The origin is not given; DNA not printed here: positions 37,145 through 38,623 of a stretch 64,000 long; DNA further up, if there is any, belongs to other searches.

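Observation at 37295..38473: MIP-family channel with both NPA boxes altered (NPF and NGA) and a long C-terminal tail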

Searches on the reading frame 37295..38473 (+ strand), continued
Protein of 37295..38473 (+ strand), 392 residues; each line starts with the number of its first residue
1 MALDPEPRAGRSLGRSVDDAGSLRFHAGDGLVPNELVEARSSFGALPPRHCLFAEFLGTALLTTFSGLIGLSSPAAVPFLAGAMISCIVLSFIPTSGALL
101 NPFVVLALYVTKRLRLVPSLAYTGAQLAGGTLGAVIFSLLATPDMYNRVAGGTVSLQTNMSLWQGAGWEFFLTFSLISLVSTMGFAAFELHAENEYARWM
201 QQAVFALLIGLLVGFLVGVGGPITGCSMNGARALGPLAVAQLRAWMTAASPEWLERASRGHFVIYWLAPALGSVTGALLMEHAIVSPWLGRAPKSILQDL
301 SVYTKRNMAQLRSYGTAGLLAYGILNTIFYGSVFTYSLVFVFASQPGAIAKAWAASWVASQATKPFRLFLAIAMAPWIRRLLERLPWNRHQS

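Call 41: predict_structure(alignment_id=A6)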
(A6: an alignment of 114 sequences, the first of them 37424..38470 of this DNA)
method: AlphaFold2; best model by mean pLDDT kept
length: 349 residues; sequences in the alignment: 114
mean_pLDDT: 94.4   pTM: 0.87
mean pLDDT of the five models: 94.4, 93.7, 93.1, 93.1, 92.2
residues with pLDDT >= 90: 312; 70-90: 34; 50-70: 3; < 50: 0
segments of 3 or more residues with pLDDT < 50: none
pLDDT, mean of each block of 10 residues (from residue 1): 94 98 96 97 98 97 98 98 98 97 87 88 97 97 88 92 98 96 95 96 92 92 98 97 96 93 93 96 93 93 94 91 93 96 81
secondary structure, 60 per line:
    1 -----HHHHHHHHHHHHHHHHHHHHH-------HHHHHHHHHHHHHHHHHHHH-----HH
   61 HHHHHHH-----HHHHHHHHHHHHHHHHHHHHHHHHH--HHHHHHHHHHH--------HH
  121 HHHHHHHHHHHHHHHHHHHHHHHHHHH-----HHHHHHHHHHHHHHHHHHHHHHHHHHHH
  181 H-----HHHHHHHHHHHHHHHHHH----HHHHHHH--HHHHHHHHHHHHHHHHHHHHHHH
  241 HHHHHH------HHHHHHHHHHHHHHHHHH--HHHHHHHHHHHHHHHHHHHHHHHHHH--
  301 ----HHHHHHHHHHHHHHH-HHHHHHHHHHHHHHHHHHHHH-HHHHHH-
elements in order: H6-26 H34-53 H59-67 H73-97 H100-110 H119-147 H153-181 H187-204 H209-215 H218-246 H253-270 H273-298 H305-319 H321-341 H343-348

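Call 45: fold_search(model_id=the predicted structure, library=pdb)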
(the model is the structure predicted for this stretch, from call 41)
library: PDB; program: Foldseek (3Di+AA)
matches with E <= 10: 395; with E <= 0.001: 128
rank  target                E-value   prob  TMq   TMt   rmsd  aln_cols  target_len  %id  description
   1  8oee_A                2.3e-09  1.00  0.55  0.79   5.0       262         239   27  Crystal structure of human AQP2 T126M mutant (released 2023-09-20)
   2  8ghj_A                3.1e-09  1.00  0.55  0.80   5.6       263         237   28  Crystal structure of human AQP2 T125M mutant (released 2023-09-20)
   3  4nef_B                6.0e-09  1.00  0.55  0.80   4.1       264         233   27  X-ray structure of human Aquaporin 2 (released 2014-04-16)
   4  4nef_A                6.2e-09  1.00  0.54  0.78   5.4       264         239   27  X-ray structure of human Aquaporin 2 (released 2014-04-16)
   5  8ghj_B                7.6e-09  1.00  0.54  0.81   4.0       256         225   26  Crystal structure of human AQP2 T125M mutant (released 2023-09-20)
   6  8ghj_C                1.1e-08  1.00  0.54  0.77   4.5       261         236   27  Crystal structure of human AQP2 T125M mutant (released 2023-09-20)
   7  8oee_B                1.2e-08  1.00  0.54  0.79   4.4       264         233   26  Crystal structure of human AQP2 T126M mutant (released 2023-09-20)
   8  5c5x_A                1.6e-08  1.00  0.54  0.77   3.3       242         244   28  CRYSTAL STRUCTURE OF THE S156E MUTANT OF HUMAN AQUAPORIN 5 (released 2015-12-02)
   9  8oee_D                1.7e-08  1.00  0.54  0.80   3.8       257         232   27  Crystal structure of human AQP2 T126M mutant (released 2023-09-20)
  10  4nef_D                1.9e-08  1.00  0.55  0.80   3.6       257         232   27  X-ray structure of human Aquaporin 2 (released 2014-04-16)
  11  8ghj_D                2.2e-08  1.00  0.55  0.82   3.4       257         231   26  Crystal structure of human AQP2 T125M mutant (released 2023-09-20)
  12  3j41_A                2.2e-08  1.00  0.54  0.79   7.9       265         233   24  Pseudo-atomic model of the Aquaporin-0/Calmodulin complex derived from electron microscopy (released 2013-07-31)
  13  3cll                  2.2e-08  1.00  0.53  0.75   4.5       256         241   23  Crystal structure of the Spinach Aquaporin SoPIP2;1 S115E mutant (released 2009-02-24)
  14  3gd8                  2.4e-08  1.00  0.50  0.77   3.9       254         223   24  Crystal Structure of Human Aquaporin 4 at 1.8 and its Mechanism of Conductance (released 2009-03-31)
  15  8sjx                  2.6e-08  1.00  0.54  0.84   3.4       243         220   24  Structure of lens aquaporin-0 array in sphingomyelin/cholesterol bilayer (2SM:1Chol) (released 2024-04-24)
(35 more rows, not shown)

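Call 52: find_encoding_contigs(protein=P0001, flank=3000, max_places=6)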
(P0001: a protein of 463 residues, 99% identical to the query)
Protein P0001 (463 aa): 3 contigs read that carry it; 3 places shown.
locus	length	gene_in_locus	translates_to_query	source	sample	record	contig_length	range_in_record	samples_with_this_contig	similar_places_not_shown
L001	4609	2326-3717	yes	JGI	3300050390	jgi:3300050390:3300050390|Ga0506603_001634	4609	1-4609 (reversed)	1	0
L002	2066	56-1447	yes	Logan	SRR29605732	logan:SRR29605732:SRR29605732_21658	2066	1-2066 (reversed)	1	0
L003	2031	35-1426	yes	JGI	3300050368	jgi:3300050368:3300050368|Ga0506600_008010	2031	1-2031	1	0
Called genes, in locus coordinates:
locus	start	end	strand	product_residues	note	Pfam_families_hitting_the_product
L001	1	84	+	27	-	?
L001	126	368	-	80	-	-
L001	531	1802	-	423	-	PF00083:Sugar_tr, PF07690:MFS_1 (weak)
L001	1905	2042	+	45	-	-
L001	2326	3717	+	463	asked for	PF00230:MIP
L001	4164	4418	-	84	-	-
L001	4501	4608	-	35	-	?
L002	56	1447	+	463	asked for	PF00230:MIP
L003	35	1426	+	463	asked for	PF00230:MIP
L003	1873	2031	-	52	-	?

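Call 74: find_encoding_contigs(protein=P0003, flank=8000, max_places=2)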
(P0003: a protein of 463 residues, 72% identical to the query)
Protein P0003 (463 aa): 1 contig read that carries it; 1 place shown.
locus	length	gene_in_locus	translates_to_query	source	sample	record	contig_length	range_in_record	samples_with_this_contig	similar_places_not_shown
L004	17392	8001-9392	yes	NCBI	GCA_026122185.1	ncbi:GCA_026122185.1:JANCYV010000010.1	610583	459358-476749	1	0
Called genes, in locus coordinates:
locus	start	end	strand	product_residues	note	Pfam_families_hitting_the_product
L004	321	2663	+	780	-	PF14438:SM-ATX, PF06741:LsmAD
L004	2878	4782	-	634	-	PF00781:DAGK_cat, PF00609:DAGK_acc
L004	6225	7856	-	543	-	PF07690:MFS_1 (weak), PF00083:Sugar_tr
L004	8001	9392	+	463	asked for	PF00230:MIP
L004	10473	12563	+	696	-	PF03159:XRN_N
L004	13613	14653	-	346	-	PF08449:UAA, PF03151:TPT, PF00892:EamA (weak)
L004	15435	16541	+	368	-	PF01008:IF-2B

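Call 75: find_encoding_contigs(protein=P0002, flank=8000, max_places=2)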
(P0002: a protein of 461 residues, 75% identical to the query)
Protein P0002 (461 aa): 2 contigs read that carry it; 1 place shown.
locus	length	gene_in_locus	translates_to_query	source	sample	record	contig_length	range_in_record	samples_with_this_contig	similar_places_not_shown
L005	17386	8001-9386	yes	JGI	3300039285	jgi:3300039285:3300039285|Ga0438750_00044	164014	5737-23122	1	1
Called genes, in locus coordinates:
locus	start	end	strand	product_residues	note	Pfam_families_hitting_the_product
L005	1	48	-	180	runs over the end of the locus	-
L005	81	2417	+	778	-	PF14438:SM-ATX, PF06741:LsmAD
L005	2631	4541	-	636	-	PF00781:DAGK_cat, PF00609:DAGK_acc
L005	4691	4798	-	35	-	-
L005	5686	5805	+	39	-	-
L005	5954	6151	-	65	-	-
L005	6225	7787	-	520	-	PF00083:Sugar_tr, PF07690:MFS_1 (faint), PF00083:Sugar_tr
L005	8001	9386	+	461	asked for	PF00230:MIP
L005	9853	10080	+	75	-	-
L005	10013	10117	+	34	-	-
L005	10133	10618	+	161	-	-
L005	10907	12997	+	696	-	PF03159:XRN_N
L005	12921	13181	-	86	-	-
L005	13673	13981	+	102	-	-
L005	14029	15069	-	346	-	PF03151:TPT, PF08449:UAA, PF00892:EamA (weak)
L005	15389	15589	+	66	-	-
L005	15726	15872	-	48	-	-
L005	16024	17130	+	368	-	PF01008:IF-2B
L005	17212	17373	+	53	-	-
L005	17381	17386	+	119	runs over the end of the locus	-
